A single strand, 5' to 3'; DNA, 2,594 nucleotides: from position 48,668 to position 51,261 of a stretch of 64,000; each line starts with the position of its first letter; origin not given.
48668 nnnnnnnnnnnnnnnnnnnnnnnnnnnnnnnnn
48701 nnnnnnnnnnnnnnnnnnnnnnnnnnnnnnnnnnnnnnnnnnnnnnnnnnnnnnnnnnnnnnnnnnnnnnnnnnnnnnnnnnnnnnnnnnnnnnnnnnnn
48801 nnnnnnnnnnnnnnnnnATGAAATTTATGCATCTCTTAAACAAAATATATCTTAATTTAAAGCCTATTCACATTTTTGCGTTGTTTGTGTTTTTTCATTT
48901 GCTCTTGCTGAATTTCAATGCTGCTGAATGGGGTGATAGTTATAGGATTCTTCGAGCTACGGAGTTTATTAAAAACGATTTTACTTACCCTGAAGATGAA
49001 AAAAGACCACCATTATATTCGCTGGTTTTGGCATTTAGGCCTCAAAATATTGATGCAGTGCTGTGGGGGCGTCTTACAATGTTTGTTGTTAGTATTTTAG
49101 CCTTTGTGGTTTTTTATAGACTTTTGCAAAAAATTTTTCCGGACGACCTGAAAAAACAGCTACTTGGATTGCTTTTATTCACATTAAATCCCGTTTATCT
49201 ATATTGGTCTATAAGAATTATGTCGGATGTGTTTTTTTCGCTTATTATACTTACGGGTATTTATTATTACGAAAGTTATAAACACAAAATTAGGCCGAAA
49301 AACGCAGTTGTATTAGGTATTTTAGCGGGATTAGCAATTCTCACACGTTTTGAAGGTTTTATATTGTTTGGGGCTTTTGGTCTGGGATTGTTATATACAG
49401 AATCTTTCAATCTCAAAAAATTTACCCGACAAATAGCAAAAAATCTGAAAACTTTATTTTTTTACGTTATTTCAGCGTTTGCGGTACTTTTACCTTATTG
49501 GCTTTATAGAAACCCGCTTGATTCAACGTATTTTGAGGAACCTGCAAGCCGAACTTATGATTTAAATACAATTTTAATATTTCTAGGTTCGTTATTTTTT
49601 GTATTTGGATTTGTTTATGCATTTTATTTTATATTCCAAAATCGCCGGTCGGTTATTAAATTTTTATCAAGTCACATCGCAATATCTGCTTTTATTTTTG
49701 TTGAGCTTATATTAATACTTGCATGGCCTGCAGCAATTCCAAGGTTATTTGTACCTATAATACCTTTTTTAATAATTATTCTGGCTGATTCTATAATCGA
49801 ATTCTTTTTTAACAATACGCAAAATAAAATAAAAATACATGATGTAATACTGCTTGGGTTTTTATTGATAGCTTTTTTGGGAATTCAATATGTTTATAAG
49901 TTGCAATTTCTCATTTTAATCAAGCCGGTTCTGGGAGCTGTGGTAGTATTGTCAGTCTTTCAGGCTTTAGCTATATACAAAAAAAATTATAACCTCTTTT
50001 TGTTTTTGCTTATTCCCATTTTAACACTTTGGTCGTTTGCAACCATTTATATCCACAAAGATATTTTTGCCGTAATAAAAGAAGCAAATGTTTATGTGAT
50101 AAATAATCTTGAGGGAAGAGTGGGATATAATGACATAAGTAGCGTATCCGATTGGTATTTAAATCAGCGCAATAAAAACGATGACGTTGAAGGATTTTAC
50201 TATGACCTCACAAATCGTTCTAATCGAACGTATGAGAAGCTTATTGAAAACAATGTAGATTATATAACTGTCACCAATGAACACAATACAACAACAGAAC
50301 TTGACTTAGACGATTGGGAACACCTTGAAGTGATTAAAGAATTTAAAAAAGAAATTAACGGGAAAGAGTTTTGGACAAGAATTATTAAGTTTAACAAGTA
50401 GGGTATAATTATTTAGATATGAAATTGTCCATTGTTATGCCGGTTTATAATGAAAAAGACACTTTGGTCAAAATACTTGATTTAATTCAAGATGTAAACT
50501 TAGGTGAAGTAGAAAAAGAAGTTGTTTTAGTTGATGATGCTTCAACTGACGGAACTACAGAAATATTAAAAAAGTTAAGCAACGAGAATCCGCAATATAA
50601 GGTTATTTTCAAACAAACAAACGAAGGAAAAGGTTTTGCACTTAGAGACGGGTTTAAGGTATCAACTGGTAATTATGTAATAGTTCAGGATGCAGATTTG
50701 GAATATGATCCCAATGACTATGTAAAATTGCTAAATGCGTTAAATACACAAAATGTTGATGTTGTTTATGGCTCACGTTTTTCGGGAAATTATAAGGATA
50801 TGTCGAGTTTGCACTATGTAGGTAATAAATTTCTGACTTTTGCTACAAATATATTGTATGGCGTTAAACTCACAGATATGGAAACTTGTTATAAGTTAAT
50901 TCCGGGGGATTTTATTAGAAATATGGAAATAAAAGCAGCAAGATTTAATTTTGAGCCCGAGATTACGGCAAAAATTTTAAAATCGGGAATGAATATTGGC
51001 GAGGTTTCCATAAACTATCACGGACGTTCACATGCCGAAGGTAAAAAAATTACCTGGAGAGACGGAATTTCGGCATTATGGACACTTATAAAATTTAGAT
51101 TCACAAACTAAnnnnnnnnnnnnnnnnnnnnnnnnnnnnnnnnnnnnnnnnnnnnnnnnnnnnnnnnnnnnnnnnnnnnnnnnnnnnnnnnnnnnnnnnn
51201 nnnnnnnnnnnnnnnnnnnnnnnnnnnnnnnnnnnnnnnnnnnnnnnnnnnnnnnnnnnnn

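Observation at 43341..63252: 20-kb, 15-gene glycosylation island built from repeated GtrB/GtrA/GT-C-type modules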

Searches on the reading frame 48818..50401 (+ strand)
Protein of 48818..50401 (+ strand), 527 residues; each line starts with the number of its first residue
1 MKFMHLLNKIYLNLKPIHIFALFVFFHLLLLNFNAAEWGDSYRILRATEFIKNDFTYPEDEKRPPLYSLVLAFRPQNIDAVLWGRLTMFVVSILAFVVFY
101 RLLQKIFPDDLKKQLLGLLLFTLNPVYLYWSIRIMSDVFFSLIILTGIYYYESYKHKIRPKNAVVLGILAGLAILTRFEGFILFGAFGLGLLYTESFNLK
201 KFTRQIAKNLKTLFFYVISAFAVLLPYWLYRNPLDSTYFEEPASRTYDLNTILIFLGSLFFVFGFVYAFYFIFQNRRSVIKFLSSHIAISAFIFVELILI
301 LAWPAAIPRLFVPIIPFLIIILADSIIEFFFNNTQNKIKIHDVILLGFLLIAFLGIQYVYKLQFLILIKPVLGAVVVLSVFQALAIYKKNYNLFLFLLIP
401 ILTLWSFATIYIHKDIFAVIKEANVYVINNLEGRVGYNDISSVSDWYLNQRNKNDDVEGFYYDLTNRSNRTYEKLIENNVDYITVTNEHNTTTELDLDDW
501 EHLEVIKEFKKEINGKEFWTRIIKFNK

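Call 3: search_protein_families(library=pfam, proteins=[window:48818-50401:+], max_evalue=0.01)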
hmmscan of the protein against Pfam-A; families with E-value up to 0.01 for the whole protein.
window:48818-50401:+ (527 aa): 2 families
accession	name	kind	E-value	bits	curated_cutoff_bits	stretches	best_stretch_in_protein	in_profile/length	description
PF13231.12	PMT_2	-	1.2e-06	29.3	26.1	1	64-219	3-155/160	Dolichyl-phosphate-mannose-protein mannosyltransferase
PF03901.23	Glyco_transf_22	-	0.0039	16.9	23.8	1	65-354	64-356/414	Alg9-like mannosyltransferase family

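Call 10: search_protein_families(library=ncbifam, proteins=[window:48818-50401:+], max_evalue=0.001)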
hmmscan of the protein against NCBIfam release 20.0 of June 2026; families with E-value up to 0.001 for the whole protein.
window:48818-50401:+ (527 aa): 1 family
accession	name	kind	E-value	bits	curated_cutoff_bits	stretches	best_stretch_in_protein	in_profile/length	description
NF047440.1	LA3751_2_3_fam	subfamily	4.5e-07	29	200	1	64-234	82-248/460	LA_3751/LA_3752 family putative glycosyltransferase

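Call 37: find_homologous_proteins(query=window:48818-50401:+, max_evalue=0.00001)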
Query window:48818-50401:+ (527 aa): 318 proteins with E <= 0.00001 among 8000 candidates; the best 120 are listed.
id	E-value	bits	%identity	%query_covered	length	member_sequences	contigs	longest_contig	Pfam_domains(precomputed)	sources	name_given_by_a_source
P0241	0.0e+0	1151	100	100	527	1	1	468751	PF13231.13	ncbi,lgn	-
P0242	2.2e-187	642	54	100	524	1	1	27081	-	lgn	-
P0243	4.5e-163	562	51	99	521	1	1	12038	-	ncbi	-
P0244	8.1e-159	548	51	97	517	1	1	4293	-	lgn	-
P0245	7.2e-158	545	50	97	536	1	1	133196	-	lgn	-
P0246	7.4e-155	535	51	99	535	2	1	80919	-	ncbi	-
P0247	9.1e-153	528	50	100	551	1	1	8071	PF02366.25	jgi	jgi:hypothetical protein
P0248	1.3e-149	518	50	94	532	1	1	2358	-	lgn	-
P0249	6.2e-147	509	49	99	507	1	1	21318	-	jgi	jgi:4-amino-4-deoxy-L-arabinose transferase-like glycosyltransferase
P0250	5.6e-146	506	48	99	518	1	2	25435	PF13231.13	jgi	-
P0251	7.7e-145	502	48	94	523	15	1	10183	PF13231.13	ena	-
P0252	3.8e-144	500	49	97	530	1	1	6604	-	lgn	-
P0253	6.6e-144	499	46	96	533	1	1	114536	PF13231.13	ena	-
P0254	1.5e-142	494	47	94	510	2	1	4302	PF02366.25,PF13231.13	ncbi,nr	ncbi:glycosyltransferase family 39 protein [Patescibacteria group bacterium]|nr:glycosyltransferase 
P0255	1.6e-142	494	47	94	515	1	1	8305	PF02366.25,PF13231.13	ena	-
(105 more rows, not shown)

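Call 41: search_solved_structures(query=A2, max_evalue=1)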
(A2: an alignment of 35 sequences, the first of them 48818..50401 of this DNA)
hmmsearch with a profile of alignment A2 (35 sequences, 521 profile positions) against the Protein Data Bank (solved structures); distinct sequences matched with E-value up to 1: 0.

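Call 56: predict_structure(alignment_id=A2)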
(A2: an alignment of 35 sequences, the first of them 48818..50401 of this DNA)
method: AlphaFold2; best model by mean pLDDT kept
length: 527 residues; sequences in the alignment: 35
mean_pLDDT: 91.1   pTM: 0.90
mean pLDDT of the five models: 91.1, 91.0, 91.0, 89.1, 87.1
residues with pLDDT >= 90: 378; 70-90: 132; 50-70: 15; < 50: 2
segments of 3 or more residues with pLDDT < 50: none
pLDDT, mean of each block of 10 residues (from residue 1): 55 85 96 83 93 90 93 93 96 98 97 97 96 95 98 93 97 96 97 83 88 97 92 78 80 92 95 94 95 96 86 98 96 78 95 93 81 96 95 96 94 86 94 92 86 85 90 94 91 86 95 87 95
secondary structure, 60 per line:
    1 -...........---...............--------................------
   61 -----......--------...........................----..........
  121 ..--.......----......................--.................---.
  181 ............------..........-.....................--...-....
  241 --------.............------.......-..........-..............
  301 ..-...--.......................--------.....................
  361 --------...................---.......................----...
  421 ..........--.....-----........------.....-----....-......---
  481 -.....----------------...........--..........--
elements in order: H2-12 H16-30 H39-54 H66-71 H80-106 H111-122 H125-131 H136-157 H160-176 H180-192 H199-208 H210-230 H237-240 H249-261 H268-274 H276-285 H287-302 H309-331 H340-360 H369-387 H391-413 H418-430 E433-437 H443-450 E457-461 H467-470 H472-477 E482-486 E503-513 E516-525

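Call 58: fold_search(model_id=the predicted structure, library=pdb)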
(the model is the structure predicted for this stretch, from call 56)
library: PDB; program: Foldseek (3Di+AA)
matches with E <= 10: 415; with E <= 0.001: 27
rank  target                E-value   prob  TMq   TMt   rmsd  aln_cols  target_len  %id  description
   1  5f15                  2.2e-08  1.00  0.62  0.61   6.9       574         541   13  Crystal Structure of ArnT from Cupriavidus metallidurans bound to Undecaprenyl phosphate (released 2016-02-17)
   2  5ezm                  5.6e-08  1.00  0.62  0.61   7.0       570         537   13  Crystal Structure of ArnT from Cupriavidus metallidurans in the apo state (released 2016-02-17)
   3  6s7o_A                1.2e-06  1.00  0.50  0.42  12.4       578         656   13  Cryo-EM structure of human oligosaccharyltransferase complex OST-A (released 2019-12-18)
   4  7oci_F                1.5e-06  1.00  0.46  0.39  13.3       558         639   12  Cryo-EM structure of yeast Ost6p containing oligosaccharyltransferase complex (released 2022-02-16)
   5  9n9j_I                1.7e-06  1.00  0.49  0.39  13.1       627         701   13  Structure of a GRP94 folding intermediate engaged with a CCDC134- and FKBP11-bound secretory translocon (released 2025-11-19)
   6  8b6l_I                2.2e-06  1.00  0.50  0.40  12.6       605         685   14  Subtomogram average of the human Sec61-TRAP-OSTA-translocon (released 2022-12-07)
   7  8age_A                3.8e-06  1.00  0.49  0.41  11.9       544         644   14  Structure of yeast oligosaccharylransferase complex with acceptor peptide bound (released 2022-12-07)
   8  6ezn_F                4.0e-06  1.00  0.51  0.43  13.9       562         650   12  Cryo-EM structure of the yeast oligosaccharyltransferase (OST) complex (released 2018-01-17)
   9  8agb_A                5.5e-06  1.00  0.51  0.43  12.7       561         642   14  Structure of yeast oligosaccharylransferase complex with lipid-linked oligosaccharide bound (released 2022-12-07)
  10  8agc_A                5.8e-06  1.00  0.49  0.39  10.8       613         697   12  Structure of yeast oligosaccharylransferase complex with lipid-linked oligosaccharide and non-acceptor peptide bound (released 2022-12-07)
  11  9s6s_A                1.3e-05  1.00  0.50  0.48  10.4       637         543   11  Ternary cryo-EM structure of human ALG9 with Dol25-PP-GlcNAc2Man6, Dol25-P-Man and Fab (released 2026-03-18)
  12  9s6u_A                1.6e-05  1.00  0.47  0.46  10.7       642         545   11  Ternary cryo-EM structure of human ALG9 with Dol25-PP-GlcNAc2Man8, Dol25-P-Man and Fab (released 2026-03-18)
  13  5gmy_A                2.3e-05  1.00  0.46  0.31  13.3       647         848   10  Crystal structure of the Archaeoglobus fulgidus oligosaccharyltransferase (O29867_ARCFU) tethered with an acceptor pep (released 2017-02-01)
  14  3waj                  2.8e-05  1.00  0.48  0.34  12.9       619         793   11  Crystal structure of the Archaeoglobus fulgidus oligosaccharyltransferase (O29867_ARCFU) complex with Zn and sulfate (released 2013-10-30)
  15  9s6t_A                5.2e-05  1.00  0.61  0.66   7.6       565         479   12  Ternary cryo-EM structure of chicken ALG12 with Dol25-PP-GlcNAc2Man7, Dol25-P-Man, and Fab (released 2026-03-18)
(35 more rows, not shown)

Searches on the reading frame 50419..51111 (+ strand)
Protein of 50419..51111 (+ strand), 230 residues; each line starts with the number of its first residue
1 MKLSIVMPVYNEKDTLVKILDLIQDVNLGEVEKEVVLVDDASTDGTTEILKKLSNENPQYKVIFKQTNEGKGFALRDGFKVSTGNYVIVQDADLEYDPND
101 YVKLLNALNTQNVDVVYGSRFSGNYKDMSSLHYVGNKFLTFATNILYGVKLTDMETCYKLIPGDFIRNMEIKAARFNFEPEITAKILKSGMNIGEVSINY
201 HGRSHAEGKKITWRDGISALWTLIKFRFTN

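Call 3: search_protein_families(library=pfam, proteins=[window:50419-51111:+], max_evalue=0.01)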
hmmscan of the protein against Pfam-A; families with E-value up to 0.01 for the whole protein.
window:50419-51111:+ (230 aa): 5 families
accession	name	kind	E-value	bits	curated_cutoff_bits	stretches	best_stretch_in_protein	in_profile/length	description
PF00535.33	Glycos_transf_2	-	2.7e-32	112.5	23.3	1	4-151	1-149/168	Glycosyl transferase family 2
PF10111.15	Glyco_tranf_2_2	-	7.6e-05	22.8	27.3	1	4-112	1-110/276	Glycosyltransferase like family 2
PF13641.12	Glyco_tranf_2_3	-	0.00013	22.5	27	1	3-128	3-131/230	Glycosyltransferase like family 2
PF13704.12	Glyco_tranf_2_4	-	0.0038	18.1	27.5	1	11-93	2-81/98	Glycosyl transferase family 2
PF18596.6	Sld7_C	-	0.0082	16.7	23.2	0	53-80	27-54/77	Sld7 C-terminal domain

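Call 10: search_protein_families(library=ncbifam, proteins=[window:50419-51111:+], max_evalue=0.001)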
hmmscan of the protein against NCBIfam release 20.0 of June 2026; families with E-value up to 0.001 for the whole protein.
window:50419-51111:+ (230 aa): 22 families
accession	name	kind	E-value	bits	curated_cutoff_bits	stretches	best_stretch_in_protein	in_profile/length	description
TIGR04182.1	glyco_TIGR04182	equivalog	4.1e-32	111.7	325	1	3-226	2-217/293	S-layer glycoprotein N-glycosyltransferase AglJ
NF007482.0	PRK10073.1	equivalog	1.3e-19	70.4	423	1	2-116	7-118/334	glycosyltransferase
NF047588.1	GlcsyltransPgfSStrep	equivalog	2e-18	66.7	500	1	1-166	1-164/308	glycosyltransferase PgfS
NF041391.1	DPhHxTase_Halo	equivalog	2.2e-17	62.8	375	1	7-204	1-187/213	dolichyl-phosphate hexose transferase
TIGR03937.1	PgaC_IcaA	equivalog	4.3e-17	62.2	422.3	1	2-110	46-152/407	poly-beta-1,6-N-acetyl-D-glucosamine synthase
NF007986.1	PRK10714.1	equivalog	9.3e-16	57.7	529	1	2-121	7-127/316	undecaprenyl-phosphate 4-deoxy-4-formamido-L-arabinose transferase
TIGR03111.1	glyc2_xrt_Gpos1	hypoth_equivalog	9.8e-14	51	363.95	1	3-110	51-158/439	TIGR03111 family XrtG-associated glycosyltransferase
NF047683.1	TeichurnBiosyTuaG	equivalog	1.9e-13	50.6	400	1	3-116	8-119/252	teichuronic acid biosynthesis protein TuaG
NF041875.1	EPS_EpsD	equivalog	2e-13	50.5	370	1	3-118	1-114/325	exopolysaccharide biosynthesis glycosyltransferase EpsD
TIGR04283.1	glyco_like_mftF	equivalog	1.4e-12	47.7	182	1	3-131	1-121/221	TIGR04283 family arsenosugar biosynthesis glycosyltransferase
NF058614.1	PPMAGASynPpgS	equivalog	3.7e-12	46.2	370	1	5-210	4-208/226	polyprenyl-phospho-N-acetylgalactosaminyl synthase PpgS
NF010496.0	PRK13915.1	equivalog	6e-12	45.3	262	1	2-116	32-151/307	glucosyl-3-phosphoglycerate synthase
NF038302.1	EPS_HpsE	equivalog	6e-11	41.9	300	1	1-126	1-129/307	hormogonium polysaccharide biosynthesis glycosyltransferase HpsE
NF045692.1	OglycostaseCruG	equivalog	1.8e-10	40.3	600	1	2-117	42-161/386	2'-O-glycosyltransferase CruG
NF053739.1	GlytfEpsEBac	equivalog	5.5e-10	38.7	450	1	2-114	2-113/265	glycosyltransferase EpsE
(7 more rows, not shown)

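Call 14: search_solved_structures(query=window:50419-51111:+, max_evalue=0.001)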
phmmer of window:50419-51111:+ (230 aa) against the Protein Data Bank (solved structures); distinct sequences matched with E-value up to 0.001: 24.
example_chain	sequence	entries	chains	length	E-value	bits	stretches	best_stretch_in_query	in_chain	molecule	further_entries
5mlz_A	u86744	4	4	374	1.3e-15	60.6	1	1-123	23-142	Dolichol monophosphate mannose synthase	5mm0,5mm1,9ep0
5ekp_C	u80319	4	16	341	9.2e-12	48.1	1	2-122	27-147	Uncharacterized glycosyltransferase sll0501 | Glycosyltransferase sll0501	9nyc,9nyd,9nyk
5eke_A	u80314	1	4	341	9.2e-12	48.1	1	2-122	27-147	Uncharacterized glycosyltransferase sll0501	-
9nye_A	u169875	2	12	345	9.4e-12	48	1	2-122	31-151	Glycosyltransferase sll0501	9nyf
9hwj_A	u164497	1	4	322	4.5e-11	45.8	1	2-116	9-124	Undecaprenyl-phosphate 4-deoxy-4-formamido-L-arabinose transferase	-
3bcv_A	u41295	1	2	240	5.6e-11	45.5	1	2-117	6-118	Putative glycosyltransferase protein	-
9bhc_C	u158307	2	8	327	5.6e-11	45.5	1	2-116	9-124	Undecaprenyl-phosphate 4-deoxy-4-formamido-L-arabinose transferase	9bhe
8vxh_A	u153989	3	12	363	7e-11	45.2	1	2-116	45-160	Undecaprenyl-phosphate 4-deoxy-4-formamido-L-arabinose transferase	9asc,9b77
6yv7_B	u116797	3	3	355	9.1e-10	41.5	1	3-101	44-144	Glycosyl transferase, family 2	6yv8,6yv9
6yv7_A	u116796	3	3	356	9.1e-10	41.5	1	3-101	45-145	Glycosyl transferase, family 2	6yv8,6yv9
2z87_A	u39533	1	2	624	8.5e-09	38.4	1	3-99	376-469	Chondroitin synthase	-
2z86_A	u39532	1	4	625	8.5e-09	38.4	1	3-99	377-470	Chondroitin synthase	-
5tze_C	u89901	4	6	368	2.7e-08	36.7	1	1-98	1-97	Glycosyl transferase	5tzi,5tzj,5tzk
8bz8_A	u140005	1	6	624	4.4e-08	36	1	2-121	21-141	Glycosyltransferase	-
8bz4_A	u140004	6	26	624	5e-08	35.8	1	2-121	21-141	Glycosyltransferase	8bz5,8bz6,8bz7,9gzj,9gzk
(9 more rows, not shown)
